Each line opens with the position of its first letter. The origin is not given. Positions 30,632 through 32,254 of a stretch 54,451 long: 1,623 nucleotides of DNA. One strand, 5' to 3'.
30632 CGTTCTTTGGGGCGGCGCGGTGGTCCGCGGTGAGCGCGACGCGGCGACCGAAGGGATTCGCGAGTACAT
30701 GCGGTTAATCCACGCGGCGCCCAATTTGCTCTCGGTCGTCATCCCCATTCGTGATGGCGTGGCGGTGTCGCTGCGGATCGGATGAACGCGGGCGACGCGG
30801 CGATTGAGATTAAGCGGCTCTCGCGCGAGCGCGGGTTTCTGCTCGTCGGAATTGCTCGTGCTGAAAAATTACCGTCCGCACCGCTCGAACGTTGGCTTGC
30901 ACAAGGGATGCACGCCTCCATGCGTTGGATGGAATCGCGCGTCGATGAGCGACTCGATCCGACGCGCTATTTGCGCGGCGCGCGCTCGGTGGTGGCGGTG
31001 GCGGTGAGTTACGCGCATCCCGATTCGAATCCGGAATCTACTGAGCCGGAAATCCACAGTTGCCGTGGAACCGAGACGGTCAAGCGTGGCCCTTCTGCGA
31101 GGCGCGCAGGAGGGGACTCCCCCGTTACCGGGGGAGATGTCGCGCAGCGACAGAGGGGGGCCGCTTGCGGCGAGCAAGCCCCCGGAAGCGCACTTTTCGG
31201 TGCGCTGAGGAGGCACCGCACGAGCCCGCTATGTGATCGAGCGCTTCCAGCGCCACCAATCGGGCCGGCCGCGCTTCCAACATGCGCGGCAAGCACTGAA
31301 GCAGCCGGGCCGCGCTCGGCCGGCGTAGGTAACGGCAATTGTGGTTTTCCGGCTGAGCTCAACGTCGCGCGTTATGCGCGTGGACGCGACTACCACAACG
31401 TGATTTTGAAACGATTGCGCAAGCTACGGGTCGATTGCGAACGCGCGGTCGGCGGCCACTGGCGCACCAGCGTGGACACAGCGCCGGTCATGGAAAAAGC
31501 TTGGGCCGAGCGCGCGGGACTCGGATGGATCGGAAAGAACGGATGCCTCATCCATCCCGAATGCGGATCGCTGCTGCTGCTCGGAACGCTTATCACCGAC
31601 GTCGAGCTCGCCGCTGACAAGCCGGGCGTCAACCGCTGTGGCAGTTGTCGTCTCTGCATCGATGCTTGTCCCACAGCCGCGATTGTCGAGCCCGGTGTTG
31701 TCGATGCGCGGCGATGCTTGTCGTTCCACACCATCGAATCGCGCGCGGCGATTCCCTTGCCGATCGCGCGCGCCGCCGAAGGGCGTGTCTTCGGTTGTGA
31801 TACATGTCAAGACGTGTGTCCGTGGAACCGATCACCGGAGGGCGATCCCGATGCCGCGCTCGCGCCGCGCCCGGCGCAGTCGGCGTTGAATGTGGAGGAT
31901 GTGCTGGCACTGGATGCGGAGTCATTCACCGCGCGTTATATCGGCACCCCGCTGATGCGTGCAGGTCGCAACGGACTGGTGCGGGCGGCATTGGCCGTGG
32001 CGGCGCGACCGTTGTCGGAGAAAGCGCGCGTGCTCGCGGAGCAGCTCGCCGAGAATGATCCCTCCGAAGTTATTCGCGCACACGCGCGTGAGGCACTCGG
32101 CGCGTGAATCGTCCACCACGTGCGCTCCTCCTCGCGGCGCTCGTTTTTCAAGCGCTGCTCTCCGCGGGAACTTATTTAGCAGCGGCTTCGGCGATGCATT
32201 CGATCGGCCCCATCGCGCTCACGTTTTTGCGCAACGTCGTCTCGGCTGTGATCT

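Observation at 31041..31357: A ~317-bp MITE sits inside queG without breaking the reading frame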

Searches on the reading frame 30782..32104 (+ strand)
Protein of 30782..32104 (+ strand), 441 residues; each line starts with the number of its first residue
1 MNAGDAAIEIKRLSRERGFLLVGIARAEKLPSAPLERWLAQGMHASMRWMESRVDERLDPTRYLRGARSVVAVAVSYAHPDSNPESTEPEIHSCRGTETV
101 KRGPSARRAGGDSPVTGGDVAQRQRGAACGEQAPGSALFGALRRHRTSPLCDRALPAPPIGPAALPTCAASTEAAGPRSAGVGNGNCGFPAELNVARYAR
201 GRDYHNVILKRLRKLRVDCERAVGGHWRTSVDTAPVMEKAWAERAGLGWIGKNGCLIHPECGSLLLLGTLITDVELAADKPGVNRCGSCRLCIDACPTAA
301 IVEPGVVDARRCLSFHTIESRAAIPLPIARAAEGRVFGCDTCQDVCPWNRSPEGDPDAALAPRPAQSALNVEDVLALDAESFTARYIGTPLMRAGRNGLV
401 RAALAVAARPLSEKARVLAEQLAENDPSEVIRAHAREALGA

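Call 10: find_homologous_proteins(query=window:30782-32104:+)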
Query window:30782-32104:+ (441 aa): 7922 proteins with E <= 0.001 among 8000 candidates; the best 120 are listed.
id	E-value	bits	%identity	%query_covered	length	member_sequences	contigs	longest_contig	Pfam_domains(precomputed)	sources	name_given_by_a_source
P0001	1.7e-292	988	100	100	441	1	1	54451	PF13484.12,PF12838.13,PF08331.16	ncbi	-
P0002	1.7e-132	461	70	56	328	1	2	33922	PF00037.33,PF13484.12,PF12838.13,PF08331.16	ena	-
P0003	2.3e-102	361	60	56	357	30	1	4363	PF00037.33,PF13484.12,PF08331.16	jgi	jgi:epoxyqueuosine reductase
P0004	1.4e-100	355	61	56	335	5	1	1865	PF13484.12,PF08331.16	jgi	jgi:epoxyqueuosine reductase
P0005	2.3e-100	355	64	49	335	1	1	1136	PF00037.33,PF13484.12,PF08331.16,PF13237.12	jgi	jgi:epoxyqueuosine reductase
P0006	1.8e-99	352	54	67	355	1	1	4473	PF13484.12,PF08331.16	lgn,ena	-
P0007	5.3e-99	350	62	56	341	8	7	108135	PF13484.12,PF08331.16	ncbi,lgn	-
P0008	8.0e-99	350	59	58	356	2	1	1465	PF00037.33,PF13484.12,PF08331.16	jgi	-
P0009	7.7e-98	346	60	56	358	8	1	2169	PF00037.33,PF13484.12,PF08331.16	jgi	-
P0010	2.1e-97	345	57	61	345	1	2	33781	PF13484.12,PF08331.16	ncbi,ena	-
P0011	2.3e-97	345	60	56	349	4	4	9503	PF00037.33,PF13484.12,PF08331.16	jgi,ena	-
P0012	3.2e-97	344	58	56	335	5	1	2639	PF00037.33,PF13484.12,PF08331.16,PF13237.12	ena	-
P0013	4.3e-97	344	59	56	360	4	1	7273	PF00037.33,PF13484.12,PF08331.16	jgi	-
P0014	4.8e-97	344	60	56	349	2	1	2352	PF00037.33,PF13484.12,PF08331.16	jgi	jgi:epoxyqueuosine reductase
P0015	6.4e-97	343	59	56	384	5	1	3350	PF13484.12,PF08331.16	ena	-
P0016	1.0e-96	343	61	56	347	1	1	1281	PF00037.33,PF13484.12,PF08331.16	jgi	jgi:epoxyqueuosine reductase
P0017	1.7e-96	342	57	57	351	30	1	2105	PF13484.12,PF08331.16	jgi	jgi:epoxyqueuosine reductase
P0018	2.2e-96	342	60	56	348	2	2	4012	PF13484.12,PF08331.16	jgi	jgi:epoxyqueuosine reductase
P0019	3.8e-96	341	53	70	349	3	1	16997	PF00037.33,PF13484.12,PF08331.16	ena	-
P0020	5.6e-96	340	60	56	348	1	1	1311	PF00037.33,PF13484.12,PF08331.16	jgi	jgi:epoxyqueuosine reductase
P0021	7.4e-96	340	55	64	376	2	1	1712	PF00037.33,PF13484.12,PF08331.16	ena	-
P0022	8.6e-96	340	59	56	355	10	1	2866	PF00037.33,PF13484.12,PF08331.16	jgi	-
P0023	9.6e-96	340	61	56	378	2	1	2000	PF00037.33,PF13484.12,PF08331.16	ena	-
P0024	3.1e-95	338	60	56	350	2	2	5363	PF00037.33,PF13484.12,PF08331.16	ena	-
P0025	4.1e-95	337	58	56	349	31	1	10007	PF00037.33,PF13484.12,PF08331.16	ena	-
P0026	4.3e-95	337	59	56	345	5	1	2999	PF13484.12,PF08331.16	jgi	-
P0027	9.7e-95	336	58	56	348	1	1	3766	PF13484.12,PF08331.16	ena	-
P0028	1.1e-94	336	58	57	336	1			PF00037.33,PF13484.12,PF08331.16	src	-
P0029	1.1e-94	336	59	56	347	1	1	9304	PF13484.12,PF08331.16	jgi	jgi:epoxyqueuosine reductase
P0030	1.2e-94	336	60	56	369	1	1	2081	PF00037.33,PF13484.12,PF08331.16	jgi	jgi:epoxyqueuosine reductase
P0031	1.3e-94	336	57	56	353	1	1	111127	PF13484.12,PF08331.16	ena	-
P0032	2.3e-94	335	59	56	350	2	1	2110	PF13484.12,PF08331.16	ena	-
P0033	3.6e-94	334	59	56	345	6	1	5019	PF13484.12,PF08331.16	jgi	jgi:epoxyqueuosine reductase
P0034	6.4e-94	334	60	56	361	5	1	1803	PF13484.12,PF08331.16,PF25160.2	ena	-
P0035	1.1e-93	333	57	56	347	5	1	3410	PF00037.33,PF13484.12,PF08331.16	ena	-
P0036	2.6e-93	332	58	56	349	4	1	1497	PF13484.12,PF08331.16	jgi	jgi:epoxyqueuosine reductase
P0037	3.0e-93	331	58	57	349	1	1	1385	PF00037.33,PF13484.12,PF08331.16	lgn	-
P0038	3.2e-93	331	60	56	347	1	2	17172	PF13484.12,PF08331.16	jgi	jgi:epoxyqueuosine reductase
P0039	3.5e-93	331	51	73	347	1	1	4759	PF00037.33,PF13484.12,PF08331.16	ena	-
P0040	3.8e-93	331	58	57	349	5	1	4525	PF00037.33,PF13484.12,PF08331.16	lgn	-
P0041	4.0e-93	331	51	73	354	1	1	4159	PF13484.12,PF08331.16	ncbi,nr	ncbi:MAG TPA: tRNA epoxyqueuosine(34) reductase QueG [Myxococcales bacterium]|nr:tRNA epoxyqueuosine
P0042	4.4e-93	331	58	48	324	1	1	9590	PF13484.12,PF08331.16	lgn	-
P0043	6.2e-93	330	57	56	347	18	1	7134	PF00037.33,PF13484.12,PF08331.16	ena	-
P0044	8.5e-93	330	58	56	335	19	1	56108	PF00037.33,PF13484.12,PF08331.16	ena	-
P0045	1.0e-92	330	60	56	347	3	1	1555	PF13484.12,PF08331.16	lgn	-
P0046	1.5e-92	329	57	56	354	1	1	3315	PF13484.12,PF08331.16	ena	-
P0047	1.6e-92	329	51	73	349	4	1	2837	PF00037.33,PF13484.12,PF08331.16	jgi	jgi:epoxyqueuosine reductase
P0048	1.8e-92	329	58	56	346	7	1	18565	PF00037.33,PF13484.12,PF08331.16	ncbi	-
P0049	2.3e-92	328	56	56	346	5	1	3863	PF13484.12,PF08331.16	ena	-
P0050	2.6e-92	328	50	73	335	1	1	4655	PF00037.33,PF13484.12,PF08331.16,PF13237.12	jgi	jgi:epoxyqueuosine reductase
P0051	4.0e-92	328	59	56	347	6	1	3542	PF00037.33,PF13484.12,PF08331.16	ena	-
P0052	5.3e-92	327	55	57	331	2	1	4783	PF00037.33,PF13484.12,PF08331.16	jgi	-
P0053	5.8e-92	327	59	57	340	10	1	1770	PF00037.33,PF13484.12,PF08331.16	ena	-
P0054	9.3e-92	326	57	57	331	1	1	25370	PF00037.33,PF13484.12,PF08331.16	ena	-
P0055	1.1e-91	326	56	53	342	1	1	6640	PF13484.12,PF08331.16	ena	-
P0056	1.3e-91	326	50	65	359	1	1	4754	PF13484.12,PF08331.16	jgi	jgi:epoxyqueuosine reductase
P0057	1.6e-91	326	58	56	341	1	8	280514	PF00037.33,PF13484.12,PF08331.16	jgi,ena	-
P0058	3.0e-91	325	62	56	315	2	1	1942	PF00037.33,PF13484.12,PF08331.16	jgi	jgi:epoxyqueuosine reductase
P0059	3.2e-91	325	57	56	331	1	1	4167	PF00037.33,PF13484.12,PF08331.16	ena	-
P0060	8.7e-91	323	58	56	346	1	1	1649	PF00037.33,PF13484.12,PF08331.16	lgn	-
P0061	1.0e-90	323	58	57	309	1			PF00037.33,PF13484.12,PF08331.16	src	-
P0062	1.2e-90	323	58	56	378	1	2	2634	PF13484.12,PF08331.16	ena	-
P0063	1.2e-90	323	57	57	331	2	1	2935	PF13484.12,PF08331.16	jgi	-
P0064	1.2e-90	323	56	56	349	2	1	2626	PF00037.33,PF13484.12,PF12838.13,PF08331.16,PF13237.12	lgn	-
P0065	1.6e-90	322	57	57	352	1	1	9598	PF13484.12,PF08331.16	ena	-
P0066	2.7e-90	322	55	56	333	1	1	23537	PF00037.33,PF13484.12,PF08331.16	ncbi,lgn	-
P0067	2.8e-90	322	57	57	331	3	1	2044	PF00037.33,PF13484.12,PF08331.16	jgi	jgi:epoxyqueuosine reductase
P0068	2.9e-90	322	52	63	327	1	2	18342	PF13484.12,PF08331.16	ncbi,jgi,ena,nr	ncbi:MAG TPA: tRNA epoxyqueuosine(34) reductase QueG [Myxococcales bacterium]|nr:tRNA epoxyqueuosine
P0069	3.0e-90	321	57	57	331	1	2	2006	PF00037.33,PF13484.12,PF12838.13,PF08331.16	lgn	-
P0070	3.2e-90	321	56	56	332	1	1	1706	PF00037.33,PF13484.12,PF08331.16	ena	-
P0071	4.0e-90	321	56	57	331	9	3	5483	PF00037.33,PF13484.12,PF08331.16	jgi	-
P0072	5.3e-90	321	56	57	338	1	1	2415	PF00037.33,PF13484.12,PF08331.16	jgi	jgi:epoxyqueuosine reductase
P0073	5.5e-90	321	57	56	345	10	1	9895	PF00037.33,PF13484.12,PF08331.16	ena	-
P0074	7.3e-90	320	54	57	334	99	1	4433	PF00037.33,PF13484.12,PF08331.16,PF13237.12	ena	-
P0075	9.0e-90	320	56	57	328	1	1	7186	PF13484.12,PF08331.16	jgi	jgi:epoxyqueuosine reductase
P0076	1.0e-89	320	55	57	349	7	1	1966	PF00037.33,PF13484.12,PF08331.16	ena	-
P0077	1.5e-89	319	56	57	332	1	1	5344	PF13484.12,PF08331.16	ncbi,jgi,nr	ncbi:MAG TPA: tRNA epoxyqueuosine(34) reductase QueG [Myxococcales bacterium]|jgi:epoxyqueuosine red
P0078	1.5e-89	319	55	56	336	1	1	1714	PF00037.33,PF13484.12,PF08331.16,PF13237.12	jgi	jgi:epoxyqueuosine reductase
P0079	1.9e-89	319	56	56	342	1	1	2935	PF13484.12,PF08331.16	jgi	-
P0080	2.0e-89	319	55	57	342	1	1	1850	PF00037.33,PF13484.12,PF08331.16,PF13237.12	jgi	jgi:epoxyqueuosine reductase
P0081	2.1e-89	319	56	56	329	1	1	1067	PF13484.12,PF08331.16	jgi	jgi:epoxyqueuosine reductase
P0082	2.4e-89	318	55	57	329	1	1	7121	PF00037.33,PF13484.12,PF12838.13,PF08331.16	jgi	jgi:epoxyqueuosine reductase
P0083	3.7e-89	318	57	56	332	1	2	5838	PF13484.12,PF08331.16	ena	-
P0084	5.8e-89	317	60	50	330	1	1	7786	PF13484.12,PF08331.16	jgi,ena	-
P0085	6.0e-89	317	57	56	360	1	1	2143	PF00037.33,PF13484.12,PF08331.16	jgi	jgi:epoxyqueuosine reductase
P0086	8.2e-89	317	57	56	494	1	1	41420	PF00037.33,PF13484.12,PF08331.16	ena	-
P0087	9.1e-89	317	57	56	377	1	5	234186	PF00037.33,PF13484.12,PF08331.16,PF13237.12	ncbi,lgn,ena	-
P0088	1.0e-88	316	61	49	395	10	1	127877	PF13484.12,PF08331.16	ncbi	-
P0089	1.4e-88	316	54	56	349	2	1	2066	PF13484.12,PF08331.16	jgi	jgi:epoxyqueuosine reductase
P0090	1.6e-88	316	57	57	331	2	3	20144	PF00037.33,PF13484.12,PF08331.16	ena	-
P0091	2.2e-88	315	55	57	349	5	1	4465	PF00037.33,PF13484.12,PF08331.16,PF13237.12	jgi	jgi:epoxyqueuosine reductase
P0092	2.5e-88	315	57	56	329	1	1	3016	PF13484.12,PF08331.16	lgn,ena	-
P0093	2.5e-88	315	60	49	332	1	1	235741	PF00037.33,PF13484.12,PF08331.16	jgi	jgi:epoxyqueuosine reductase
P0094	2.6e-88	315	59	49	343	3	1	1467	PF00037.33,PF13484.12,PF08331.16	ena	-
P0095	2.8e-88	315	56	57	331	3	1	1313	PF00037.33,PF13484.12,PF08331.16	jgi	-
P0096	3.2e-88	315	57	57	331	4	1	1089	PF13484.12,PF08331.16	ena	-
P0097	3.8e-88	315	55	54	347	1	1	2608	PF00037.33,PF13484.12,PF08331.16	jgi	jgi:epoxyqueuosine reductase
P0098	4.9e-88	314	57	57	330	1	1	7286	PF13484.12,PF08331.16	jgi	jgi:epoxyqueuosine reductase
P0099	5.1e-88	314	57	53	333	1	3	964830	PF00037.33,PF13484.12,PF08331.16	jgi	jgi:epoxyqueuosine reductase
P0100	6.4e-88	314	56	57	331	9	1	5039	PF00037.33,PF13484.12,PF08331.16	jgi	-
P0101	6.7e-88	314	58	53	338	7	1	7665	PF00037.33,PF13484.12,PF08331.16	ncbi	-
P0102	9.7e-88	313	58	50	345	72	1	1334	PF00037.33,PF13484.12,PF08331.16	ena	-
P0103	1.1e-87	313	56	57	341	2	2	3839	PF00037.33,PF13484.12,PF08331.16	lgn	-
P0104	1.2e-87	313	56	56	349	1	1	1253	PF00037.33,PF13484.12,PF08331.16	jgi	jgi:epoxyqueuosine reductase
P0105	1.3e-87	313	55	57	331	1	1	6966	PF00037.33,PF13484.12,PF08331.16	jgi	jgi:epoxyqueuosine reductase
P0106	1.5e-87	313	60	50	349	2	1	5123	PF00037.33,PF13484.12,PF08331.16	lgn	-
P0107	2.5e-87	312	56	55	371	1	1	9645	PF00037.33,PF13484.12,PF08331.16,PF13187.12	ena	-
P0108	2.5e-87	312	54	56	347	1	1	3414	PF00037.33,PF13484.12,PF08331.16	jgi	jgi:epoxyqueuosine reductase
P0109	2.6e-87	312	59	50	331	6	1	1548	PF13484.12,PF08331.16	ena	-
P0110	3.3e-87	311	56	56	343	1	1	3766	PF00037.33,PF13484.12,PF08331.16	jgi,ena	-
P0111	3.8e-87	311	58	51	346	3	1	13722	PF00037.33,PF13484.12,PF08331.16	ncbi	-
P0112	3.8e-87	311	60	49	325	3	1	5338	PF00037.33,PF13484.12,PF08331.16,PF13237.12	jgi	jgi:epoxyqueuosine reductase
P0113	4.6e-87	311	57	56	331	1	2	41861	PF00037.33,PF13484.12,PF08331.16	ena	-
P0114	4.9e-87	311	57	56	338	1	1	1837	PF00037.33,PF13484.12,PF08331.16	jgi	jgi:epoxyqueuosine reductase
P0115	5.4e-87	311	55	56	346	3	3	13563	PF00037.33,PF13484.12,PF08331.16,PF13187.12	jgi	jgi:epoxyqueuosine reductase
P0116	5.4e-87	311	56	56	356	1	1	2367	PF13484.12,PF12838.13,PF08331.16,PF13187.12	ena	-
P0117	6.6e-87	310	55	56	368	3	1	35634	PF00037.33,PF13484.12,PF08331.16,PF13187.12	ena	-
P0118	6.8e-87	310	57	56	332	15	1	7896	PF00037.33,PF13484.12,PF08331.16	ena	-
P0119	9.4e-87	310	54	56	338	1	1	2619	PF00037.33,PF13484.12,PF08331.16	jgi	jgi:epoxyqueuosine reductase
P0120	1.0e-86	310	54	57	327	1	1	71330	PF00037.33,PF13484.12,PF08331.16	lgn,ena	-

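Call 12: find_encoding_contigs(protein=P0001, flank=3000, max_places=3)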
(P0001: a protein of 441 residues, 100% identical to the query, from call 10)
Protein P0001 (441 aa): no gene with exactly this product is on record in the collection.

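Call 13: find_encoding_contigs(protein=P0002, flank=6000, max_places=3)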
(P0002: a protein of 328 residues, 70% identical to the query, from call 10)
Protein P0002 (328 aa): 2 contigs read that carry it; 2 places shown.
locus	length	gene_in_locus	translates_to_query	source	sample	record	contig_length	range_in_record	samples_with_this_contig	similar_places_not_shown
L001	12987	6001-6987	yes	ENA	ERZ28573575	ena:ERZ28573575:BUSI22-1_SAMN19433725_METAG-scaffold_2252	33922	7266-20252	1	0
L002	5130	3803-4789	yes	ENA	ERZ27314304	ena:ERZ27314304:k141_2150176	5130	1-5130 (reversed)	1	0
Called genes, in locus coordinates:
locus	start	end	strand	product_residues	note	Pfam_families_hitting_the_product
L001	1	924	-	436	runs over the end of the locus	PF01593:Amino_oxidase, PF13450:NAD_binding_8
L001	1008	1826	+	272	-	PF00027:cNMP_binding, PF13545:HTH_Crp_2 (faint)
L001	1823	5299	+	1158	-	PF13717:Zn_ribbon_4, PF12895:ANAPC3 (faint), PF13429:TPR_15 (faint), PF14559:TPR_19 (weak), PF13432:TPR_16 (weak), PF14559:TPR_19, PF13432:TPR_16, PF13414:TPR_11 (weak), +15 more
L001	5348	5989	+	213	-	PF01596:Methyltransf_3, PF01135:PCMT, PF13847:Methyltransf_31 (weak), PF13578:Methyltransf_24, PF13649:Methyltransf_25 (weak)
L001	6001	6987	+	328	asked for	PF08331:QueG_DUF1730, PF00037:Fer4 (faint), PF12838:Fer4_7 (faint), PF13484:Fer4_16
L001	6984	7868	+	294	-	PF00892:EamA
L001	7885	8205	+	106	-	PF00581:Rhodanese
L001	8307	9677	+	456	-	PF01029:NusB (weak), PF22458:RsmF-B_ferredox, PF01189:Methyltr_RsmB-F, PF13847:Methyltransf_31 (weak)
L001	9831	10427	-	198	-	PF07963:N_methyl, PF14245:Pilin_PilA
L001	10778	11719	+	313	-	PF00005:ABC_tran, PF13304:AAA_21 (weak)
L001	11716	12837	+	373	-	PF06750:A24_N_bact, PF01478:Peptidase_A24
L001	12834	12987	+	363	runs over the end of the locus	PF00512:HisKA, PF02518:HATPase_c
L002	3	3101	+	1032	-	?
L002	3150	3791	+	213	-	PF01596:Methyltransf_3, PF01135:PCMT, PF13847:Methyltransf_31 (weak), PF13578:Methyltransf_24, PF13649:Methyltransf_25 (weak)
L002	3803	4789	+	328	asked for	PF08331:QueG_DUF1730, PF00037:Fer4 (faint), PF12838:Fer4_7 (faint), PF13484:Fer4_16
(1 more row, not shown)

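Call 26: list_cluster_members(proteins=[P0001, P0002])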
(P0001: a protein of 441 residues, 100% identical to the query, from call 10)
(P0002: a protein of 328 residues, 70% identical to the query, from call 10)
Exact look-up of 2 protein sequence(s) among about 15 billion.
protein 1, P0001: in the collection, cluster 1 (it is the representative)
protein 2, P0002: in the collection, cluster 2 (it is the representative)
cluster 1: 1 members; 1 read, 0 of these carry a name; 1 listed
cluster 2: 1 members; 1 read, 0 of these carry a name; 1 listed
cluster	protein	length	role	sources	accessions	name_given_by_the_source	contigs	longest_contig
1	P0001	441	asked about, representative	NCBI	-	-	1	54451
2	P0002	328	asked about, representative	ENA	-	-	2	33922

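Call 27: search_solved_structures(query=P0001, show_alignments=2)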
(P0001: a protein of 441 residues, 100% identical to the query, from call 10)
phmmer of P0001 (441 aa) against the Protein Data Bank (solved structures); distinct sequences matched with E-value up to 0.001: 4.
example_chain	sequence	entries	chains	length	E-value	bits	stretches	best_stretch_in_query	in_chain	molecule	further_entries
5d6s_A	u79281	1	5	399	1.3e-40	143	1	199-419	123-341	Epoxyqueuosine reductase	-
5d08_A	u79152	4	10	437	5.5e-39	137.6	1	197-440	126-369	Epoxyqueuosine reductase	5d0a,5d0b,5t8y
8q4h_A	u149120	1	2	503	2.3e-08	36.7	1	240-359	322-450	Tetrachloroethene reductive dehalogenase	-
4uqu_A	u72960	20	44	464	9.7e-05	24.7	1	239-306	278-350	TETRACHLOROETHENE REDUCTIVE DEHALOGENASE CATALYTIC SUBUNIT PCEA | TETRACHLOROETHENE REDUCTIVE DEHALOGENASE CATALYTIC SUBUNIT | Tetrachloroethene reductive dehal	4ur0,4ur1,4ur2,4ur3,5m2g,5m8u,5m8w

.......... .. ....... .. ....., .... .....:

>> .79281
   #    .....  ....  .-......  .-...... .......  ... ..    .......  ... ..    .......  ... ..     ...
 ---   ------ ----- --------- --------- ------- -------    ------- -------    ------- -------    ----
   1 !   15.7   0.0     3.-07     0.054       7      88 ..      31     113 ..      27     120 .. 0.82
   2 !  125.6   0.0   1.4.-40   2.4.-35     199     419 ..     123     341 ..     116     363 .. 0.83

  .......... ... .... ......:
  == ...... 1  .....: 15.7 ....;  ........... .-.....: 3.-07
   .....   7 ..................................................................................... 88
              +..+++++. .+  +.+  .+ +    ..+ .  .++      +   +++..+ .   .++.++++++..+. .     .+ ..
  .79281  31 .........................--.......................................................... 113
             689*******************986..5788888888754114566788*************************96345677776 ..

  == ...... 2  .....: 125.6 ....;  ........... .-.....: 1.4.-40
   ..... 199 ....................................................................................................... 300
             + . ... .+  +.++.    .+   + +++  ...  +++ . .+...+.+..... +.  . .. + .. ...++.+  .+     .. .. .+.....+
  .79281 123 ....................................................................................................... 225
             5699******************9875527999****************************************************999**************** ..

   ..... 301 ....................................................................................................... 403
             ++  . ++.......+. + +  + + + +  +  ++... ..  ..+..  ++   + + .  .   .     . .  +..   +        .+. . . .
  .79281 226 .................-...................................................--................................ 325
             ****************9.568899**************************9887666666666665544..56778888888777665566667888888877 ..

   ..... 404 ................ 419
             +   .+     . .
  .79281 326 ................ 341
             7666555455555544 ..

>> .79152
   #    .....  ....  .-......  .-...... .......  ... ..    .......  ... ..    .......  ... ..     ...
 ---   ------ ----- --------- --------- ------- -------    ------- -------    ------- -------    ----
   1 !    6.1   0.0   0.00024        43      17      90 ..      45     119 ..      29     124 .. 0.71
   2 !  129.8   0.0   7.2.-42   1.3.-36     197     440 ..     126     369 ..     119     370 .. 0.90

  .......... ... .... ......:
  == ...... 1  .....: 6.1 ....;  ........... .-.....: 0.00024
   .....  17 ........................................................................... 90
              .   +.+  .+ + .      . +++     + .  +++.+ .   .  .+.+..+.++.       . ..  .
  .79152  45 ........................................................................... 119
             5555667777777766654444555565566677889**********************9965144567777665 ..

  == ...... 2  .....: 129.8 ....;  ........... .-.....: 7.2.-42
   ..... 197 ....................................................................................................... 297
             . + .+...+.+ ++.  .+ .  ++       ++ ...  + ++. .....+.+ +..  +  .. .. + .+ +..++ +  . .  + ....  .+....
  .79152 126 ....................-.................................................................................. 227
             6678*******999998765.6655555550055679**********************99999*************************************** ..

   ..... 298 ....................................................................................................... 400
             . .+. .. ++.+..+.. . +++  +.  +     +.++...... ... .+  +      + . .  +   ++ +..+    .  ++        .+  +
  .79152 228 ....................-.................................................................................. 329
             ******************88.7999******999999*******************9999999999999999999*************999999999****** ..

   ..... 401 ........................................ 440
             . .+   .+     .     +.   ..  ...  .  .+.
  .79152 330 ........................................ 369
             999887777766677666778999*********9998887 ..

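Call 42: predict_structure(alignment_id=A3)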
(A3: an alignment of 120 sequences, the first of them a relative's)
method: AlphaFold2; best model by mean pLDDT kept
length: 441 residues; sequences in the alignment: 120
mean_pLDDT: 79.0   pTM: 0.76
mean pLDDT of the five models: 79.0, 78.8, 77.8, 77.2, 76.2
residues with pLDDT >= 90: 279; 70-90: 44; 50-70: 18; < 50: 100
segments of 3 or more residues with pLDDT < 50: 86-155, 162-189
pLDDT, mean of each block of 10 residues (from residue 1): 98 96 98 94 91 93 97 88 46 33 34 34 30 28 32 48 38 34 39 92 91 98 97 81 96 92 94 98 88 95 89 94 93 95 90 75 90 98 95 95 96 97 98 96 86
secondary structure, 60 per line:
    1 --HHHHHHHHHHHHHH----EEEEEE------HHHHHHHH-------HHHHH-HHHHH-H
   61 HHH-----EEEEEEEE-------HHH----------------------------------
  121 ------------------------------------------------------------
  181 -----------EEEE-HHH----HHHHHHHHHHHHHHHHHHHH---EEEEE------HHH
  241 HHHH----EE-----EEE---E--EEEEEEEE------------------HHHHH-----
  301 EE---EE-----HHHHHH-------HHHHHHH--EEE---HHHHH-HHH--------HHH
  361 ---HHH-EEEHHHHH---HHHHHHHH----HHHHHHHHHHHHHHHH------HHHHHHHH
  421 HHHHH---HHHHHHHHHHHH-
elements in order: H3-16 E21-26 H33-40 H48-52 H54-58 H60-63 E69-76 E192-195 H204-223 E227-231 H238-244 E256-258 E265-272 H291-295 H313-318 H326-332 E335-337 H341-345 E368-370 H371-375 H379-386 H391-406 H413-425 H429-440
